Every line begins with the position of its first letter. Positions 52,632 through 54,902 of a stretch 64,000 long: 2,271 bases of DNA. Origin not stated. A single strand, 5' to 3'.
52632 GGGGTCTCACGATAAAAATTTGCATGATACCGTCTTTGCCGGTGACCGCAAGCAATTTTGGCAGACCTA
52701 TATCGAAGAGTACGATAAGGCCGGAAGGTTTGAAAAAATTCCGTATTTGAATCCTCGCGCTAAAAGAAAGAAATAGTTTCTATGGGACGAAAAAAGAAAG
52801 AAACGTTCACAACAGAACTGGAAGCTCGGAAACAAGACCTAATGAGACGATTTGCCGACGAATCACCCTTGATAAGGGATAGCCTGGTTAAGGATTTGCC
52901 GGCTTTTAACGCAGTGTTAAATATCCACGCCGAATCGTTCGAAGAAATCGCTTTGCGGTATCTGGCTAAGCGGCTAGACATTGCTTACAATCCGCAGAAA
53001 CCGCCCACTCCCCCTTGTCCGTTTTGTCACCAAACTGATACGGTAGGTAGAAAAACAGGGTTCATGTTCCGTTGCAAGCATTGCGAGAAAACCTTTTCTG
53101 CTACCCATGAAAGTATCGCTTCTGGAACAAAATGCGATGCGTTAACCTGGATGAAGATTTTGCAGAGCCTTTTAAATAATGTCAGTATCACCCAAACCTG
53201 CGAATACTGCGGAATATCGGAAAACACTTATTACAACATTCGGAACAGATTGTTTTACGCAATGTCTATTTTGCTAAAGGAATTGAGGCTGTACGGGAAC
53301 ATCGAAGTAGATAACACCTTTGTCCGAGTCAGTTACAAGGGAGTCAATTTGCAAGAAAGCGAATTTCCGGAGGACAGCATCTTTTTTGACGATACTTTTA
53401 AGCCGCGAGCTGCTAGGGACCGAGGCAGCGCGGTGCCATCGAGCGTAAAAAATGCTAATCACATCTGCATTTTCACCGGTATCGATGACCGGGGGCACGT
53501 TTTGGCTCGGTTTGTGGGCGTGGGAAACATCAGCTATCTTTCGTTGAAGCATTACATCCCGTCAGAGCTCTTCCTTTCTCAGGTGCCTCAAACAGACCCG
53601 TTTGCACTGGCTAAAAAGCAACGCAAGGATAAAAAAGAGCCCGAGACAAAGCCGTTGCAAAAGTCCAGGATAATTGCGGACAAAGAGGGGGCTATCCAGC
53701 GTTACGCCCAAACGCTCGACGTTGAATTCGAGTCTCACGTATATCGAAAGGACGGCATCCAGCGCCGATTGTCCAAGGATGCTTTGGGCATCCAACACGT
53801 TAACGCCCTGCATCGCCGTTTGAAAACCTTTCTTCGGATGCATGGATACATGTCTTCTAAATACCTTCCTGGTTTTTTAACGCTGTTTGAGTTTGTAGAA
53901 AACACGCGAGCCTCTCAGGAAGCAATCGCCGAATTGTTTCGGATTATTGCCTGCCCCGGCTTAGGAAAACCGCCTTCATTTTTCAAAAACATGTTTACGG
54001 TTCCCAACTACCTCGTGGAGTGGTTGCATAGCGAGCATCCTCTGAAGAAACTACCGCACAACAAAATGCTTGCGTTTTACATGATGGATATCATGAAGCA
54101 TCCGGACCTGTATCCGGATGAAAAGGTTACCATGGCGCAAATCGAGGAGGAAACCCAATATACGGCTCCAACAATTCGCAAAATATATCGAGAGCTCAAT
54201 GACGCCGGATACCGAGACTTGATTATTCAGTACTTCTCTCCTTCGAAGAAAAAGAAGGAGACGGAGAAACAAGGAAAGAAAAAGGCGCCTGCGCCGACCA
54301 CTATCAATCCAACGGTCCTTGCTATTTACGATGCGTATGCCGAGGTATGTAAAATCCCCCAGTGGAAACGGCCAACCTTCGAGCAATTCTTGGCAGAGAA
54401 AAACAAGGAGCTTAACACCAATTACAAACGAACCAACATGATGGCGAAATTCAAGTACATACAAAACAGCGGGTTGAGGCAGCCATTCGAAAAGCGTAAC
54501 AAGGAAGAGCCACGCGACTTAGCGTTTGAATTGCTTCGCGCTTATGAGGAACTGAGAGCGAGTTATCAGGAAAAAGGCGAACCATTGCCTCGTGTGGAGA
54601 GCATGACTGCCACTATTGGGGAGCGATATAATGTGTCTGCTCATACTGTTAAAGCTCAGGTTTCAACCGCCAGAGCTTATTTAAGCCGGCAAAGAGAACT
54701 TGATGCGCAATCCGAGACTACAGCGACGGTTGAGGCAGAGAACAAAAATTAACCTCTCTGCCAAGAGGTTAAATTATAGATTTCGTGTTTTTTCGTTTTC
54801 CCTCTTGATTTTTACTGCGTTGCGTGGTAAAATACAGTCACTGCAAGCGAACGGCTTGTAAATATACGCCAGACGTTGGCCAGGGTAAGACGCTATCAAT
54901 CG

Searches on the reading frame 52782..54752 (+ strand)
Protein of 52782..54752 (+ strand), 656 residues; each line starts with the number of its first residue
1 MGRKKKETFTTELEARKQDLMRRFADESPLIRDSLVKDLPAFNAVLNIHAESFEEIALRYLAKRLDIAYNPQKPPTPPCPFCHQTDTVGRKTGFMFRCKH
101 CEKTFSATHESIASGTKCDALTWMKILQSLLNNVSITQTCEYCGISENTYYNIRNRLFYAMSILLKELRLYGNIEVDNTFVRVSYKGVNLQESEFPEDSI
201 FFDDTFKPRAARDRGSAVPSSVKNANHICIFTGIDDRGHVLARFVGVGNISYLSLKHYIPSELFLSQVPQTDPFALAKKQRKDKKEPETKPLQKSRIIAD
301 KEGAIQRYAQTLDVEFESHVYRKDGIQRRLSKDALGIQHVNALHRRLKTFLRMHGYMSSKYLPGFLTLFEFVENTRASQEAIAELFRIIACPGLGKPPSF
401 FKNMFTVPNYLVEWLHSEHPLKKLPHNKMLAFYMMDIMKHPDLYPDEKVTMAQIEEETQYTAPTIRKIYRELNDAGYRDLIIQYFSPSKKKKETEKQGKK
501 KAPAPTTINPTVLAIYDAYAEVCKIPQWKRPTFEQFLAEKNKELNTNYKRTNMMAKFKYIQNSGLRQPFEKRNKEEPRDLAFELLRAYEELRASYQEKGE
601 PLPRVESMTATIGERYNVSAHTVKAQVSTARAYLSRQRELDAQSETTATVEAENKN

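Call 4: search_protein_families(library=pfam, proteins=[window:52782-54752:+], max_evalue=0.01)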
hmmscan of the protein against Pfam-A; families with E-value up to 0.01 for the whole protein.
window:52782-54752:+ (656 aa): 2 families
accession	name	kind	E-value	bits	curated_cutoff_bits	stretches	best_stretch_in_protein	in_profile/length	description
PF13384.12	HTH_23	-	3.1e-06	27.3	24.6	1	122-156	6-40/50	Homeodomain-like domain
PF13730.12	HTH_36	-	0.0097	16.1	25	0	450-477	27-54/55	Helix-turn-helix domain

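Call 7: search_protein_families(library=padloc, proteins=[window:52782-54752:+], max_evalue=0.01)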
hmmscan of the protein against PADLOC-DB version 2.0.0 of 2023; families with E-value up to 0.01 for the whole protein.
window:52782-54752:+ (656 aa): 1 family
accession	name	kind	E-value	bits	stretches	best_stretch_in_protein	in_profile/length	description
PDLC05059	PDC-S64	-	8.4e-05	19.7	1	61-154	184-277/339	-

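Call 8: search_protein_families(library=phrogs, proteins=[window:52782-54752:+], max_evalue=0.01)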
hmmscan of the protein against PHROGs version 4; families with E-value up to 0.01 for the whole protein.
window:52782-54752:+ (656 aa): 4 families
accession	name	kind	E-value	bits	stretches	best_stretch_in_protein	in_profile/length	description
phrog_25593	-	unknown function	6.5e-08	33.1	1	79-187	44-156/344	-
phrog_5749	-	integration and excision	0.0015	18.1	1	96-167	76-145/421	transposase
phrog_1191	-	integration and excision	0.0076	17.3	0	79-150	8-80/90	transposase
phrog_36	-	transcription regulation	0.0085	16.7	1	135-168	157-190/220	transcriptional regulator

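Call 15: find_encoding_contigs(protein=window:52782-54752:+, flank=10000, max_places=10)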
Protein window:52782-54752:+ (656 aa): 14 contigs read that carry it; 9 places shown.
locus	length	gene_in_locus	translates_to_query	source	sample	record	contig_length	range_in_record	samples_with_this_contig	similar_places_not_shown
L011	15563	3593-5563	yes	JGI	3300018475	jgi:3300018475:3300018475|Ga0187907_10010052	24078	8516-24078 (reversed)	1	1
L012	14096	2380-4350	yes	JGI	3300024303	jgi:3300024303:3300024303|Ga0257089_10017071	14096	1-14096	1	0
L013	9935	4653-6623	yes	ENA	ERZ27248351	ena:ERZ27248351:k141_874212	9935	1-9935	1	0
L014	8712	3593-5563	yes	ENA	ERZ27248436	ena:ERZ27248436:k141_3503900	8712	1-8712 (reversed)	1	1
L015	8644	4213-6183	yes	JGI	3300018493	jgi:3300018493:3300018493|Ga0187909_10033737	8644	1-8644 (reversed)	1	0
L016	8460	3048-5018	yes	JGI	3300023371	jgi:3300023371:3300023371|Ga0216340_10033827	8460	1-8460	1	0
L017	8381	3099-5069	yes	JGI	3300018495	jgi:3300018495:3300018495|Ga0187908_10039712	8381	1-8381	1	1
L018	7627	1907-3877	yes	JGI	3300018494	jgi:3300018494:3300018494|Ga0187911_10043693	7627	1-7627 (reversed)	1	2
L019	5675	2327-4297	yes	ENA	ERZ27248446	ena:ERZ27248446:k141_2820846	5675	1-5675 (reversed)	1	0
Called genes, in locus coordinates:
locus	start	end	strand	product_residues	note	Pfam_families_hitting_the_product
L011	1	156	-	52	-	?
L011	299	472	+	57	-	-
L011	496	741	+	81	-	PF07875:Coat_F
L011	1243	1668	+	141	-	-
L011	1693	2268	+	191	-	-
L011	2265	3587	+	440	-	PF14411:LHH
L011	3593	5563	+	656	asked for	PF13384:HTH_23 (faint)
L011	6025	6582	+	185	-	-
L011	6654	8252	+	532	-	PF00004:AAA, PF07724:AAA_2, PF10431:ClpB_D2-small (weak)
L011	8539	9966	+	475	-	PF13306:LRR_5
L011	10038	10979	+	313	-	PF01435:Peptidase_M48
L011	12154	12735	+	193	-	-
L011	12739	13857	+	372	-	-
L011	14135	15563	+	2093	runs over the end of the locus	PF05593:RHS_repeat (faint), PF25023:TEN_YD-shell (weak)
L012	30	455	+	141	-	-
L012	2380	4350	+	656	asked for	PF13384:HTH_23 (faint)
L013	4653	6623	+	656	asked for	PF13384:HTH_23 (faint)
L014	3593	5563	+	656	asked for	PF13384:HTH_23 (faint)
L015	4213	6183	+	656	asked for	PF13384:HTH_23 (faint)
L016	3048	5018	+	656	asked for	PF13384:HTH_23 (faint)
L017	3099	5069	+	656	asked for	PF13384:HTH_23 (faint)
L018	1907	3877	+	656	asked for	PF13384:HTH_23 (faint)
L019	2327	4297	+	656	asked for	PF13384:HTH_23 (faint)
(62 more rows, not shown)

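Call 29: find_homologous_proteins(query=window:52782-54752:+, max_evalue=0.00001)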
Query window:52782-54752:+ (656 aa): 84 proteins with E <= 0.00001 among 8000 candidates.
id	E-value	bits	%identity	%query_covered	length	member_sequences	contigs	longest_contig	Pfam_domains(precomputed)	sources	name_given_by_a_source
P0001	0.0e+0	1444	95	100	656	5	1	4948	-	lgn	-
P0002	0.0e+0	1350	89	100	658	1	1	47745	PF13384.13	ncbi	-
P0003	0.0e+0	1054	70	98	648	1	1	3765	-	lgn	-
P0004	5.0e-278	942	64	97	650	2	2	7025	-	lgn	-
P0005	2.1e-220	751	54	96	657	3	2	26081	-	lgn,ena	-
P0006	9.8e-220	749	53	96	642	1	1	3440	-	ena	-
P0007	1.7e-216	739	55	95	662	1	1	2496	-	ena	-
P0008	1.7e-214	732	52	97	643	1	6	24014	-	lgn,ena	-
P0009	2.2e-213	728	53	96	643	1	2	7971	-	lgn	-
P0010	8.2e-211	720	52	97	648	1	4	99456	-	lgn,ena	-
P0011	9.2e-211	720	52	96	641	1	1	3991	-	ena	-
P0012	1.9e-209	715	51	97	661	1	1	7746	-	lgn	-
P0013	1.1e-207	709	50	97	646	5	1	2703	-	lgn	-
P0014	3.4e-207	708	50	93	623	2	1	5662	-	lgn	-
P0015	2.8e-206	705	51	95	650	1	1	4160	-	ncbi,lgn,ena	-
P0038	6.6e-190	651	49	91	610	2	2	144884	-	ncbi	-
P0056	5.4e-139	483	40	96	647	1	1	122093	PF13384.13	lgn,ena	-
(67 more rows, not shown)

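Call 31: find_related_loci(query=A2, collection=genome_contigs, flank=10000)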
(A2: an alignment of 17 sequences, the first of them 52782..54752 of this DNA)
Query A2 (656 aa) in genome_contigs; peptide patterns used: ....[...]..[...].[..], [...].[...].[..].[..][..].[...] (x = any residue, [..] = any of these).
65 stretches matched a pattern; 8 encode a relative of the query (tblastn E <= 1e-3); 8 distinct loci.
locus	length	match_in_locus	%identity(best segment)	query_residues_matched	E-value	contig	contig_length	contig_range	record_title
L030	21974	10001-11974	89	1-656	0e+0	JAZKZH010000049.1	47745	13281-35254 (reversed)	MAG: Eubacteriales bacterium isolate T1900045091_TC20190085.MAGScoT_cleanbin_000002 SGB_4702_k141_2748998, whole genome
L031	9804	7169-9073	44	4-639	2e-174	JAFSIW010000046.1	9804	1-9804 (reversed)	MAG: Clostridia bacterium isolate RGIG3183 Goat_Rectum.Co__c1300816, whole genome shotgun sequence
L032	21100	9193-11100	36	10-646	3e-127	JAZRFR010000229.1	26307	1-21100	MAG: Eubacteriales bacterium isolate T1900045494_YK20190188.MAGScoT_cleanbin_000038 SGB_7412_k141_2001457, whole genome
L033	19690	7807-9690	37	1-631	1e-125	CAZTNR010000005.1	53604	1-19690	MAG TPA_asm: uncultured Oscillospiraceae bacterium isolate SRP315200_co1_843 genome assembly, contig: NODE_578_length_53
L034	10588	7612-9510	39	5-628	1e-143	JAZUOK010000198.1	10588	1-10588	MAG: Eubacteriales bacterium isolate T1900044873_TS20190339.MAGScoT_cleanbin_000039 SGB_3179_k141_976166, whole genome s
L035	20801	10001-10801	30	79-376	4e-30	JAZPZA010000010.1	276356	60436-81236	MAG: Acutalibacteraceae bacterium isolate T1900044646_TS20190112.MAGScoT_cleanbin_000011 SGB_1365_k141_47133, whole geno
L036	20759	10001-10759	30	89-376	6e-30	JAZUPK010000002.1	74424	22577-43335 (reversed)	MAG: Acutalibacteraceae bacterium isolate T1900044867_TS20190333.MAGScoT_cleanbin_000018 SGB_3135_k141_557136, whole gen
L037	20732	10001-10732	27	96-375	1e-26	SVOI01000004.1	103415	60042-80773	MAG: Oscillospiraceae bacterium isolate SIG561 NODE_1147_length_103415_cov_3.209482, whole genome shotgun sequence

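Call 37: search_protein_families(library=pfam, proteins=[L035:8833-9276:-, L035:9313-9825:+, L035:9794-11803:+, L035:11748-12809:-, L035:13095-14180:+, L035:14393-16753:+, L035:17149-17637:+, L035:17638-18330:+, L035:18422-18979:+], max_evalue=0.01)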
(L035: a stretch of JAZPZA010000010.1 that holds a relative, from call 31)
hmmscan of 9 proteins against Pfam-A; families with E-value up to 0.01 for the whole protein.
L035:8833-9276:- (147 aa): 0 families

L035:9313-9825:+ (170 aa): 1 family
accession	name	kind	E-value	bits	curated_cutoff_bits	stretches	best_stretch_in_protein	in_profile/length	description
PF14411.12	LHH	-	9.5e-12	45.4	23.3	1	82-160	2-73/76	A nuclease of the HNH/ENDO VII superfamily with conserved LHH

L035:9794-11803:+ (669 aa): 12 families
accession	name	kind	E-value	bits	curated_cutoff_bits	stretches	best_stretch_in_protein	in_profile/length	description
PF13518.12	HTH_28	-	7.1e-11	42.4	25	0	394-427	9-42/52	Helix-turn-helix domain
PF08765.17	Mor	-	4.3e-07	30.3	24.9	1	450-492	58-98/107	Mor transcription activator family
PF13384.12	HTH_23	-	8.2e-07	29.1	24.6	0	452-492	4-45/50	Homeodomain-like domain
PF08279.18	HTH_11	-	0.00018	21.7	25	0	464-490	14-40/55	HTH domain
PF13551.12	HTH_29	-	0.00057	20.4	28.1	0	399-425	14-40/64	Winged helix-turn helix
PF04218.19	CENP-B_N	-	0.0025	17.9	21.2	0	459-488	16-45/53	CENP-B N-terminal DNA-binding domain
PF02796.21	HTH_7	-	0.0029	18.1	23.8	0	451-485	7-41/45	Helix-turn-helix domain of resolvase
PF03811.18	Zn_ribbon_InsA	-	0.003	17.7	26.1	1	69-96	7-34/35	InsA N-terminal domain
PF14803.11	Zn_ribbon_Nudix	-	0.0067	16.8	25.6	0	66-101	2-33/34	Nudix N-terminal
PF04297.20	UPF0122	-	0.0068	17.1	22.7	0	453-487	21-55/101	Putative helix-turn-helix protein, YlxM / p13 like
PF14164.11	YqzH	-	0.0079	16.6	30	0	449-486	25-62/64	YqzH-like protein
PF04967.18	HTH_10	-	0.0092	16.2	23.1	0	127-146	22-41/53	HTH DNA binding domain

L035:11748-12809:- (353 aa): 4 families
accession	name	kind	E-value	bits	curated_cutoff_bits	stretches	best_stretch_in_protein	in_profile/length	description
PF12762.13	DDE_Tnp_IS1595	-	3.4e-12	47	27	1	152-313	3-153/153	ISXO2-like transposase domain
PF03811.18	Zn_ribbon_InsA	-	5.4e-06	26.5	26.1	1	56-82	8-34/35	InsA N-terminal domain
PF24463.1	DUF7577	-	0.0049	16.9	28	0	47-61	10-24/27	Domain of unknown function (DUF7577)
PF02150.21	Zn_ribbon_RPB9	-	0.0091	16.3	25.2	0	54-85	2-30/36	RNA polymerases M/15 Kd subunit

L035:13095-14180:+ (361 aa): 2 families
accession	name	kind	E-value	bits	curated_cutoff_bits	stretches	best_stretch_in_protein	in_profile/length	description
PF00589.27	Phage_integrase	-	1.3e-21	77.5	27.1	1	170-346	2-169/172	Phage integrase family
PF14659.12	Phage_int_SAM_3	-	1.7e-08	35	22.6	1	71-119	5-53/58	Phage integrase, N-terminal SAM-like domain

L035:14393-16753:+ (786 aa): 0 families

L035:17149-17637:+ (162 aa): 0 families

L035:17638-18330:+ (230 aa): 0 families

L035:18422-18979:+ (185 aa): 1 family
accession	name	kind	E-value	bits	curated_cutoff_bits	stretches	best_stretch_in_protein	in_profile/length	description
PF24749.2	DUF7695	-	0.0011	19.1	25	1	128-180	6-55/58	Domain of unknown function (DUF7695)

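Call 42: find_related_loci(query=A2, collection=metagenome_contigs, flank=10000)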
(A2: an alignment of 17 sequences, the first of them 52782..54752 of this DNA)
Query A2 (656 aa) in metagenome_contigs; peptide patterns used: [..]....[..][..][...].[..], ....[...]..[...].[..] (x = any residue, [..] = any of these).
168 stretches matched a pattern; 4 encode a relative of the query (tblastn E <= 1e-3); 4 distinct loci.
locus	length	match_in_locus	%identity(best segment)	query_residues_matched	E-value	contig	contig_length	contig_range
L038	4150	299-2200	51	13-637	0e+0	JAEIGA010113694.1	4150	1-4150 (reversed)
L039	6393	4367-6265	39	13-639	2e-133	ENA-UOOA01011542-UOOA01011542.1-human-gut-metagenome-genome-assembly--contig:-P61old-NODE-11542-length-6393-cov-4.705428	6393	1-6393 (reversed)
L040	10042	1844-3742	39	13-639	7e-133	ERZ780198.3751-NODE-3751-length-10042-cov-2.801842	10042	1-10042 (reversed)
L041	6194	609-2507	39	13-639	9e-133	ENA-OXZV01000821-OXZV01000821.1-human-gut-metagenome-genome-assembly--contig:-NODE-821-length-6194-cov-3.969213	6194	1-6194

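Call 43: find_encoding_contigs(protein=P0038, flank=10000, max_places=2)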
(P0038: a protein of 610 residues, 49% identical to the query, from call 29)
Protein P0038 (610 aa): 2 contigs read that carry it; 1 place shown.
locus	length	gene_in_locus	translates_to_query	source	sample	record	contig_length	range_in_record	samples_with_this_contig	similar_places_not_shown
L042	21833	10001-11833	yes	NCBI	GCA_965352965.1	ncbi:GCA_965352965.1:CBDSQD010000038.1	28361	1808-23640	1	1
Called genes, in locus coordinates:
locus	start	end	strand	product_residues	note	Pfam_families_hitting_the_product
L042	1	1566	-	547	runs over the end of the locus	PF13616:Rotamase_3, PF00639:Rotamase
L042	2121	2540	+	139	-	-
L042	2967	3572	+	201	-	PF00239:Resolvase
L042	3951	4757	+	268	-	PF14471:DUF4428 (weak)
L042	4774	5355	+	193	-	-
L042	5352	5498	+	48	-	-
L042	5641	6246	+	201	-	PF13489:Methyltransf_23 (weak), PF13649:Methyltransf_25 (faint)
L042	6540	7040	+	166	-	-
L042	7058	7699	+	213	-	PF06114:Peptidase_M78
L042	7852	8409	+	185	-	-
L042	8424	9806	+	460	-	-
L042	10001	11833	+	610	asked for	-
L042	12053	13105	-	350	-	-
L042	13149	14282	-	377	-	PF12762:DDE_Tnp_IS1595 (weak)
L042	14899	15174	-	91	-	PF06949:DUF1292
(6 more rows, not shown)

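Call 44: find_encoding_contigs(protein=P0056, flank=10000, max_places=2)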
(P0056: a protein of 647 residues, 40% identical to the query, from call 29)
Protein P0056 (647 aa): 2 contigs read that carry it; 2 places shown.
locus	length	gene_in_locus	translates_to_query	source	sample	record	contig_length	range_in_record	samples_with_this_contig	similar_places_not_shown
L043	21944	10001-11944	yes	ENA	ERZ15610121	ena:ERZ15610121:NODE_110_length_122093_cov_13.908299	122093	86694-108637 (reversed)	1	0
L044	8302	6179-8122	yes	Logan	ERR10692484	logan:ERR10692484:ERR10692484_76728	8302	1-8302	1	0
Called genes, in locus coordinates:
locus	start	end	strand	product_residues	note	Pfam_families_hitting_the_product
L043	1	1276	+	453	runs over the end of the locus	PF21799:MurD-like_N, PF08245:Mur_ligase_M, PF02875:Mur_ligase_C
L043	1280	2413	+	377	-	PF01098:FTSW_RODA_SPOVE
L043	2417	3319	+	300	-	-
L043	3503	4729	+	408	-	PF00091:Tubulin, PF12327:FtsZ_C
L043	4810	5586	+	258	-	PF03419:Peptidase_U4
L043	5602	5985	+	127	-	PF04542:Sigma70_r2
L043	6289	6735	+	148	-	-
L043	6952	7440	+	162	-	PF12728:HTH_17 (weak)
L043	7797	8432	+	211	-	-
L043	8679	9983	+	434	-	PF14411:LHH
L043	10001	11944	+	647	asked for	PF13384:HTH_23 (faint)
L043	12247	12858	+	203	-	PF13958:ToxN_toxin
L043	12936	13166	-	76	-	-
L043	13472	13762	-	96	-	-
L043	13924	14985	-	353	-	PF01757:Acyl_transf_3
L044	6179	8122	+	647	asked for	PF13384:HTH_23 (faint)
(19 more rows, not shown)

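Call 45: find_encoding_contigs(protein=P0010, flank=10000, max_places=2)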
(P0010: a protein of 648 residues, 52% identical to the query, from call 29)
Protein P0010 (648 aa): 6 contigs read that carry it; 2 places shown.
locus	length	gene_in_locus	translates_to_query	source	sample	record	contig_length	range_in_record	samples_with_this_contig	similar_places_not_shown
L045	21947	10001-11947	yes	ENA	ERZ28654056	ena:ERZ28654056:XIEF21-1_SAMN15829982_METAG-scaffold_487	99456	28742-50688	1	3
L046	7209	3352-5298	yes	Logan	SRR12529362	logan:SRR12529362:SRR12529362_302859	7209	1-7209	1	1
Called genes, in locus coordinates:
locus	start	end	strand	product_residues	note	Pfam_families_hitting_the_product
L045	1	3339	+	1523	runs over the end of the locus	PF01551:Peptidase_M23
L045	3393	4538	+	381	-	-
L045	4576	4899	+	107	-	-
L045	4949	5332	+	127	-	PF00392:GntR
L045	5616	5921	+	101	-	-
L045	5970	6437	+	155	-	-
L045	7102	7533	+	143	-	-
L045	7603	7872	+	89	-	-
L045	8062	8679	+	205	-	-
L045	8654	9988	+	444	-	PF14411:LHH (weak)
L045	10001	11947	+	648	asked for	-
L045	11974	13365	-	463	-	PF14284:PcfJ (weak)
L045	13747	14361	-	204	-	-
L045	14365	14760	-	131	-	-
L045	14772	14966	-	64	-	-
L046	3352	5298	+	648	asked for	-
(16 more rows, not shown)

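Call 59: search_protein_families(library=ncbifam, proteins=[window:52782-54752:+], max_evalue=0.001)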
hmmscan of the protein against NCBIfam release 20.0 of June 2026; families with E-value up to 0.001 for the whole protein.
window:52782-54752:+ (656 aa): 2 families
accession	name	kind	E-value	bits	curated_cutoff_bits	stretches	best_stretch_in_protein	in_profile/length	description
NF033547.1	transpos_IS1595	equivalog_domain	4.3e-20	72.5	75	1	117-376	3-215/215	IS1595 family transposase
NF033558.1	transpos_IS1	equivalog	3e-05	24.1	100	1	79-177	1-101/199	IS1 family transposase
